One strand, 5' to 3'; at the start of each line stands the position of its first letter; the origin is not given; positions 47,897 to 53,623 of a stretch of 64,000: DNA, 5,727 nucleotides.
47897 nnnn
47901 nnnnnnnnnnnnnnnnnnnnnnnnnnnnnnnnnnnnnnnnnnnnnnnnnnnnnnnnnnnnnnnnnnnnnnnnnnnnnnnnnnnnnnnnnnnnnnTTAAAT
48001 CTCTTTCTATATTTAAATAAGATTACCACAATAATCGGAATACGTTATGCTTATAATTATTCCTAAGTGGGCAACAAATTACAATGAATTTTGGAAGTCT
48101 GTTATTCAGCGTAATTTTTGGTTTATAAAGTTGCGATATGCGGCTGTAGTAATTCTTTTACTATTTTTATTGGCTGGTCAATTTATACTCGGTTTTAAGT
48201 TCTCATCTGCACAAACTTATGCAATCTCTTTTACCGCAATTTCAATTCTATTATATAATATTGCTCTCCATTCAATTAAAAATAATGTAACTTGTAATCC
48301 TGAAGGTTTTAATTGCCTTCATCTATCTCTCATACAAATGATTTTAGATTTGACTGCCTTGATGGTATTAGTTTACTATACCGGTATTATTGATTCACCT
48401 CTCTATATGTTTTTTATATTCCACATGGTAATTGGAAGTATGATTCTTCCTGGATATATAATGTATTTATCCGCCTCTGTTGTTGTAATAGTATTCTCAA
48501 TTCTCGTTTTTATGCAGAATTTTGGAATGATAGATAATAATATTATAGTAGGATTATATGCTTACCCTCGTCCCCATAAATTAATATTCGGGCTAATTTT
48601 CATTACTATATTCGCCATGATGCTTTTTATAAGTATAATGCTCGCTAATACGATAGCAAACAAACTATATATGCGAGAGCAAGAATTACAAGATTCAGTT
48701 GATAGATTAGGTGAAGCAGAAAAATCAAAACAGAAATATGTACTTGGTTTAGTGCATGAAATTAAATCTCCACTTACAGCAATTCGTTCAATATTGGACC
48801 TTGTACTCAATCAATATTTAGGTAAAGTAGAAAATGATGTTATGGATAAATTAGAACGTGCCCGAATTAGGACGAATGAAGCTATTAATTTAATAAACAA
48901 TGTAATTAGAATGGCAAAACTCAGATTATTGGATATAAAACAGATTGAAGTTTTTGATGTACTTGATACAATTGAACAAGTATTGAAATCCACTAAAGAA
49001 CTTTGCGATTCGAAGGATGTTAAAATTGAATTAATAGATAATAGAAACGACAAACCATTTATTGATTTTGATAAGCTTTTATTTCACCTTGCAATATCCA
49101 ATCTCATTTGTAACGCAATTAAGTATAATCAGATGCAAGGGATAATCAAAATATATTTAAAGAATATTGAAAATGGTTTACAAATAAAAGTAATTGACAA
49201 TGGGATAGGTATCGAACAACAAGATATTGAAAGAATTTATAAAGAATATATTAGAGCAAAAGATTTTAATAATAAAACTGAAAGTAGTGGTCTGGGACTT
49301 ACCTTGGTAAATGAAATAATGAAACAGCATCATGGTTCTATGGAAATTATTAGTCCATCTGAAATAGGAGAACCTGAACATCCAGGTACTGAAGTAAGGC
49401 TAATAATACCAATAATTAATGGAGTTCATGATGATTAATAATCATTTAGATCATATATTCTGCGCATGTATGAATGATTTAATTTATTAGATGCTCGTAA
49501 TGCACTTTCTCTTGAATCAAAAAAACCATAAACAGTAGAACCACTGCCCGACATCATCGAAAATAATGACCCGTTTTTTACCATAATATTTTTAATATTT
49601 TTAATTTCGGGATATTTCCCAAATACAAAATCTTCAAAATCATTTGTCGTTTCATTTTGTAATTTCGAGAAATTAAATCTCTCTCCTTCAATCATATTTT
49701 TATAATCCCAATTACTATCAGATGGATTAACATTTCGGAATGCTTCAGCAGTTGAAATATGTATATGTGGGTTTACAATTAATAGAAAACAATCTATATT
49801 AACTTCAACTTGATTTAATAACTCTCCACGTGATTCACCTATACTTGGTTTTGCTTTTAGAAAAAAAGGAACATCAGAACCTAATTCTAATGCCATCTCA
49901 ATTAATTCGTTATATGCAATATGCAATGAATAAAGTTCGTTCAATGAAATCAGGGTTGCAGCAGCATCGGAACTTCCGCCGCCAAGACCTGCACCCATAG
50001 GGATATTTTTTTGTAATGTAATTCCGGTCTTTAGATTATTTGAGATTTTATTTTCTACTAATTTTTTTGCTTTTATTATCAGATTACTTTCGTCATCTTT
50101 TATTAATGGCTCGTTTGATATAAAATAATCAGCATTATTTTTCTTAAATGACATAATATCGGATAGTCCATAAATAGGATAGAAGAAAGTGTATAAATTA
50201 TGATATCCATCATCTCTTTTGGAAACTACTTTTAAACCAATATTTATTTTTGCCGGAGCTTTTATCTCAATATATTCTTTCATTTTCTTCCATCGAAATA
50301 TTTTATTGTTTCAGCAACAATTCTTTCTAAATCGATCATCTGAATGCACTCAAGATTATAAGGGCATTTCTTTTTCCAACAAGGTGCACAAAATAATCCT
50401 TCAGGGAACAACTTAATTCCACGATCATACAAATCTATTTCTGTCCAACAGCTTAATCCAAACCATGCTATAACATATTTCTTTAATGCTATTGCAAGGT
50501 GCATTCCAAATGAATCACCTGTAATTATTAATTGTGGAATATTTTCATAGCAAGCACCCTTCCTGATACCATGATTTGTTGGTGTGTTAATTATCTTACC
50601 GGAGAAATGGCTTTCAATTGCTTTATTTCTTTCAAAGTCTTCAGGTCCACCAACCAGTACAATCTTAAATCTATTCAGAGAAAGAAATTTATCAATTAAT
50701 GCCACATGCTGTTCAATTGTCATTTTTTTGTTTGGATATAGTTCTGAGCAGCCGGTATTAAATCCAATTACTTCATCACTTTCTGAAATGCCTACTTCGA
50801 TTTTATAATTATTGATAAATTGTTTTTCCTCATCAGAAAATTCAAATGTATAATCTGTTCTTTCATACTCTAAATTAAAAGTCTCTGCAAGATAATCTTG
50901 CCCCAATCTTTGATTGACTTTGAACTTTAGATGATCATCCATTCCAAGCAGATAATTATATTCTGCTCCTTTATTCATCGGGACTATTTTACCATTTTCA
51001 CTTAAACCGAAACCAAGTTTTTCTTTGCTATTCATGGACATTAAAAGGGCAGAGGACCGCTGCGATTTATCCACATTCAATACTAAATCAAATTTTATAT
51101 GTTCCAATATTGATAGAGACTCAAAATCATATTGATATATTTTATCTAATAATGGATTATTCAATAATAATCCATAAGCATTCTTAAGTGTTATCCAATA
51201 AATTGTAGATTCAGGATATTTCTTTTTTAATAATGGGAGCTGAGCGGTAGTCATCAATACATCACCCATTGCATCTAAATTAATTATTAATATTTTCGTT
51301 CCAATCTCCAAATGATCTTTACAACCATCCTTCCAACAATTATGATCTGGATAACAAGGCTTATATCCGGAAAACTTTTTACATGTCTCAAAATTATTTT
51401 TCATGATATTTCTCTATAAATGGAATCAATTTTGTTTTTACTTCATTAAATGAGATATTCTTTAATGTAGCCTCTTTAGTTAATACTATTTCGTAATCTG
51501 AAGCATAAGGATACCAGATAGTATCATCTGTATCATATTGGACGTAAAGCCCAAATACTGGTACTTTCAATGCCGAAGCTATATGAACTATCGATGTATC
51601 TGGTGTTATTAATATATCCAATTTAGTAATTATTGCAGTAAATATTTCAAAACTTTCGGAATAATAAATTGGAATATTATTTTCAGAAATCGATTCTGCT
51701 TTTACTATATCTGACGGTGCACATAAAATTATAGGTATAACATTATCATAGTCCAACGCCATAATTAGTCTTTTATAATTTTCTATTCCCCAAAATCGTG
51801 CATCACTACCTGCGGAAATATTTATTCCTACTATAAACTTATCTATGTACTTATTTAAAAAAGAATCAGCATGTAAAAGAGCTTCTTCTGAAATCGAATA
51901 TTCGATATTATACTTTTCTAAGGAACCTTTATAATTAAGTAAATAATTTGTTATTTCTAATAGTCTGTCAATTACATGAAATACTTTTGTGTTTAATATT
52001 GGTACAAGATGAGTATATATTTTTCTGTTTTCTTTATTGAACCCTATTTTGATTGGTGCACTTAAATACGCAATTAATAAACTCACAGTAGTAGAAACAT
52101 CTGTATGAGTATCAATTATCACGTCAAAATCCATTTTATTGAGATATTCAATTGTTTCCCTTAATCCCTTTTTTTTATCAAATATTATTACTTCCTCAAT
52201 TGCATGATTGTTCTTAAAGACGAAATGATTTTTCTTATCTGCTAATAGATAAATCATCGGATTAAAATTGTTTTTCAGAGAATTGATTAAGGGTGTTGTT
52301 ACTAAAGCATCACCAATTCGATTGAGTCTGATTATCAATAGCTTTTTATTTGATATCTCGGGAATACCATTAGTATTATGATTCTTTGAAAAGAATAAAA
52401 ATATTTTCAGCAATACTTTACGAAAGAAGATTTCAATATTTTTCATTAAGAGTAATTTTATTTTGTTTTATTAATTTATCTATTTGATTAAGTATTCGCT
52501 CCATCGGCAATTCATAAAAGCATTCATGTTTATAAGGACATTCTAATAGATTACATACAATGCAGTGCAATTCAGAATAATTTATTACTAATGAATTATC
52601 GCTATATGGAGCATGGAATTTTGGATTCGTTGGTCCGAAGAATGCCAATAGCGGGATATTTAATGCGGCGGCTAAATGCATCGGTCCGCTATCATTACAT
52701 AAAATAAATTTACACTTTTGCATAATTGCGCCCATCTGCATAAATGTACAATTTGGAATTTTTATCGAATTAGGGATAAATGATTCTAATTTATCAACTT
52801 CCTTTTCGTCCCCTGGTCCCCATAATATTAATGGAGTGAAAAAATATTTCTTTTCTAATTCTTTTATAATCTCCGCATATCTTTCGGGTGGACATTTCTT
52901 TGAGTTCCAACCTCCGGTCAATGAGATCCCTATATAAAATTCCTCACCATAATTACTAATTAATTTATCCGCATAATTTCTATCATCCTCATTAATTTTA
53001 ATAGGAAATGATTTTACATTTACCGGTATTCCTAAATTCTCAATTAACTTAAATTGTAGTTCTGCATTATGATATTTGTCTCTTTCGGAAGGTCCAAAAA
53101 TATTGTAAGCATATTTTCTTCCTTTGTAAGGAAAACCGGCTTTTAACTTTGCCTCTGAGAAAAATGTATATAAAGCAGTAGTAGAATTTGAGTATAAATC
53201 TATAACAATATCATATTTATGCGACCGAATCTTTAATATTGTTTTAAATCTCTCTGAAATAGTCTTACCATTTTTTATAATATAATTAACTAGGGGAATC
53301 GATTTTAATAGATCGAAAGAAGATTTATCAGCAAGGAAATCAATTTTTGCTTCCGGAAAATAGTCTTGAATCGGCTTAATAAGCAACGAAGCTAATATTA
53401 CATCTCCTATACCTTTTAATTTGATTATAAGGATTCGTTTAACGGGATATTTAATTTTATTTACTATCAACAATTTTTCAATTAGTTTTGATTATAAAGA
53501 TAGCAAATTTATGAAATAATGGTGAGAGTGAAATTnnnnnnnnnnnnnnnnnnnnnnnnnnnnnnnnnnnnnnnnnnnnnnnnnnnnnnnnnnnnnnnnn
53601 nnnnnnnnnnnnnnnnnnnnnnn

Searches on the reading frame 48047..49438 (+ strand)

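Call 48: search_protein_families(library=pfam, proteins=[window:48047-49438:+], max_evalue=0.00001)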
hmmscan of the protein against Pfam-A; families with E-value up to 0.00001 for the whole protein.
window:48047-49438:+ (463 aa): 2 families
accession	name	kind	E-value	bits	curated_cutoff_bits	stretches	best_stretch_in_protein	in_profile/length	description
PF02518.31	HATPase_c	-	2.8e-19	70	26.4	1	343-455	3-108/111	Histidine kinase-, DNA gyrase B-, and HSP90-like ATPase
PF00512.31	HisKA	-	8.4e-07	29.4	26.9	1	229-292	3-63/66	His Kinase A (phospho-acceptor) domain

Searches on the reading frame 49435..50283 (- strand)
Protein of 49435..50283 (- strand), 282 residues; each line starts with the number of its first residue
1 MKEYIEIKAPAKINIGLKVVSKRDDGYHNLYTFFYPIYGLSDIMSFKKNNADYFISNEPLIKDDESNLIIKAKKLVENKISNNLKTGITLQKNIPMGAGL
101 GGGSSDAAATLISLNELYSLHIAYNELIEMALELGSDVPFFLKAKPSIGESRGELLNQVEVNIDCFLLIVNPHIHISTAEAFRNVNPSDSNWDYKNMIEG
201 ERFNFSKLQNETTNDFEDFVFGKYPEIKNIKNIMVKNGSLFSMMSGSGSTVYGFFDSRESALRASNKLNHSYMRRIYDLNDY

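Call 48: search_protein_families(library=pfam, proteins=[window:49435-50283:-], max_evalue=0.00001)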
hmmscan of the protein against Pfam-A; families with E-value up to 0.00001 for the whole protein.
window:49435-50283:- (282 aa): 2 families
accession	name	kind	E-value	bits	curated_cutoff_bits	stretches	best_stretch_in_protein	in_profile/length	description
PF00288.32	GHMP_kinases_N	-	3.8e-16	59.5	22.3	1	67-142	1-84/87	GHMP kinases N terminal domain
PF08544.19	GHMP_kinases_C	-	9.5e-11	42.4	21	1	215-270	24-81/85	GHMP kinases C terminal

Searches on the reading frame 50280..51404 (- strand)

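Call 48: search_protein_families(library=pfam, proteins=[window:50280-51404:-], max_evalue=0.00001)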
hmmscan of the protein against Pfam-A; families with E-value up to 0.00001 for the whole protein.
window:50280-51404:- (374 aa): 1 family
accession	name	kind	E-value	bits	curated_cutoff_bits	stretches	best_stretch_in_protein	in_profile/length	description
PF01075.23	Glyco_transf_9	-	5.9e-11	42.6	22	1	102-349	10-243/247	Glycosyltransferase family 9 (heptosyltransferase)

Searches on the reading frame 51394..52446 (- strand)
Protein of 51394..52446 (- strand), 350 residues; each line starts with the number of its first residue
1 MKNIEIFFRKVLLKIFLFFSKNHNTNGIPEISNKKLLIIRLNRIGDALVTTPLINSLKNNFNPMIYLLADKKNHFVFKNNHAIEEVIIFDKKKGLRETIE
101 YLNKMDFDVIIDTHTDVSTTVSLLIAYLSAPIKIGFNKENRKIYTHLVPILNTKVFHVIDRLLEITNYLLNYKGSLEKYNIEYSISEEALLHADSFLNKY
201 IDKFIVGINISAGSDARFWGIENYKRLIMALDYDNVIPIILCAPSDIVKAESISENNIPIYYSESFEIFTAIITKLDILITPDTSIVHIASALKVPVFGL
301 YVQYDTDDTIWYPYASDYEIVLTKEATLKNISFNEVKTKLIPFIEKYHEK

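Call 48: search_protein_families(library=pfam, proteins=[window:51394-52446:-], max_evalue=0.00001)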
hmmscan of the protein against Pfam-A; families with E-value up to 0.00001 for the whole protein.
window:51394-52446:- (350 aa): 1 family
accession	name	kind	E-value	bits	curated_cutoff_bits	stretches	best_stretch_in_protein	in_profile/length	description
PF01075.23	Glyco_transf_9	-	4.1e-20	72.6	22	1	100-330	6-236/247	Glycosyltransferase family 9 (heptosyltransferase)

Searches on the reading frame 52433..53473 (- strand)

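Call 48: search_protein_families(library=pfam, proteins=[window:52433-53473:-], max_evalue=0.00001)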
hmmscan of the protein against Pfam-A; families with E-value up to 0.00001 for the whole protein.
window:52433-53473:- (346 aa): 1 family
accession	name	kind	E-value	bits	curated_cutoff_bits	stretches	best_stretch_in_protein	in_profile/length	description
PF01075.23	Glyco_transf_9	-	1.2e-31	110.4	22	1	77-314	3-243/247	Glycosyltransferase family 9 (heptosyltransferase)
